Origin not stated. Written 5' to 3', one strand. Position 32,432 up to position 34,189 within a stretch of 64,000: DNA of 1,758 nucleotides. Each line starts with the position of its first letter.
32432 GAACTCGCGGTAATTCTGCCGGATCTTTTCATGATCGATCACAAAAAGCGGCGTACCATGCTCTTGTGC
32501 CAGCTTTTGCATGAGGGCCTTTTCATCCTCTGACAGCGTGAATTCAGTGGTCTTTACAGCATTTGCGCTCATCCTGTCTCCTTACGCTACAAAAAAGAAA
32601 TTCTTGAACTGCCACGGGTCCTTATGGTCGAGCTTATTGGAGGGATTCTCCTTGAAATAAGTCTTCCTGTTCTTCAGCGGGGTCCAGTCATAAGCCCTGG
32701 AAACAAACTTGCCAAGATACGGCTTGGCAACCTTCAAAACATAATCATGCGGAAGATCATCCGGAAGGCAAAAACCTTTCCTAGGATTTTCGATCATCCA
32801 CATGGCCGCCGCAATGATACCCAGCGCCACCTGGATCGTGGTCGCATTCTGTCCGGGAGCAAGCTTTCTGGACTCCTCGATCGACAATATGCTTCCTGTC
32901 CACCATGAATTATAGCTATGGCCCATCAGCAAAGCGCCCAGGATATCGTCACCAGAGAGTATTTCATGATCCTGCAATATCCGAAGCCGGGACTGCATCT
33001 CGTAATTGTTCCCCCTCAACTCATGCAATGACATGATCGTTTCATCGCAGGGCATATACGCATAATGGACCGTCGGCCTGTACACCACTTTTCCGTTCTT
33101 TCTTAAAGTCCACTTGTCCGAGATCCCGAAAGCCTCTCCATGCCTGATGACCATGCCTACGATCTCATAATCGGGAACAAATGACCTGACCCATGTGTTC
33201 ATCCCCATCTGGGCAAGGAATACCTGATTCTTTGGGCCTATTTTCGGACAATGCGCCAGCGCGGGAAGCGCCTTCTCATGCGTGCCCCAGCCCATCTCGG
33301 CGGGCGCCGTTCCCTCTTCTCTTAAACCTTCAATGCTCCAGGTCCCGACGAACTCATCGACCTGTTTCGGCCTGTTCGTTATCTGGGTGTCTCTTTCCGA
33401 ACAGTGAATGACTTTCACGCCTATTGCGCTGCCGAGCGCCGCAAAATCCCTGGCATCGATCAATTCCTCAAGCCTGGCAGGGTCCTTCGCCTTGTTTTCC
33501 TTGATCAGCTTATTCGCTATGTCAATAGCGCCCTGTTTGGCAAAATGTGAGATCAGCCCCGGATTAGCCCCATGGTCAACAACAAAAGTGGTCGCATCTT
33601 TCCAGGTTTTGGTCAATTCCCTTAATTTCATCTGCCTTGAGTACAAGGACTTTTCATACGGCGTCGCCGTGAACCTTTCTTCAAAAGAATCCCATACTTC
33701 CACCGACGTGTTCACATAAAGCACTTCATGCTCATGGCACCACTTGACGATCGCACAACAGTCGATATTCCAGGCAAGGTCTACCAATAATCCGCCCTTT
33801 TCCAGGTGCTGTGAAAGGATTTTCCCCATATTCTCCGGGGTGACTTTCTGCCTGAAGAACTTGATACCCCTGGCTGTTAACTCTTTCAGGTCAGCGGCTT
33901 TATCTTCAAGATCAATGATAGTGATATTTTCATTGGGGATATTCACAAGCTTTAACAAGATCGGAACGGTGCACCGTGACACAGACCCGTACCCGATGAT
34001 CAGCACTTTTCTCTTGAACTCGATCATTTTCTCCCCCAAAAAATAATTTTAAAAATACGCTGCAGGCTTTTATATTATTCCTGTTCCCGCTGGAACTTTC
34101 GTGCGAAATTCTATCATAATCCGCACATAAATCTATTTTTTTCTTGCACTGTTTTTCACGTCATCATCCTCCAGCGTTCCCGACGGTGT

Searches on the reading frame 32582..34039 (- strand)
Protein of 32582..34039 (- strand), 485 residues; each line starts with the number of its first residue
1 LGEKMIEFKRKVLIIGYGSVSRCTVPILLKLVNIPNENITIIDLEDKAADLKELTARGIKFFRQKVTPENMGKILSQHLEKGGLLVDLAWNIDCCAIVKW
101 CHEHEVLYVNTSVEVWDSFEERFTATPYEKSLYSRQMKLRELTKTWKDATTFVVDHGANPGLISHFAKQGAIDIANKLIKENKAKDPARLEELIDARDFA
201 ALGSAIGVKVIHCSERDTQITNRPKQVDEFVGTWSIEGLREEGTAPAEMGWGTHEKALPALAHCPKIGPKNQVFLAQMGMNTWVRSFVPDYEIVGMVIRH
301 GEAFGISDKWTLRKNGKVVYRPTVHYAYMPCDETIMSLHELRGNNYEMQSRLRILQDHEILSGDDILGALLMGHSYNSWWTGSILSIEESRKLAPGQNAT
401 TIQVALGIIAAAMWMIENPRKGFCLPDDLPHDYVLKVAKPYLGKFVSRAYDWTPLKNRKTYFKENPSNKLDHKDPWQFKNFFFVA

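Call 20: search_protein_families(library=pfam, proteins=[window:32582-34039:-], max_evalue=0.001)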
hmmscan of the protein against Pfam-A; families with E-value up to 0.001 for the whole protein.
window:32582-34039:- (485 aa): 2 families
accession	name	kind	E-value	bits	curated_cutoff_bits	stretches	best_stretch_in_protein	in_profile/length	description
PF16653.10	Sacchrp_dh_C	-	3.1e-29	103.3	31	1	157-447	1-262/265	Saccharopine dehydrogenase C-terminal domain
PF03435.24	Sacchrp_dh_NADP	-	1e-27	97.4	25.1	1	12-153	1-128/129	Saccharopine dehydrogenase NADP binding domain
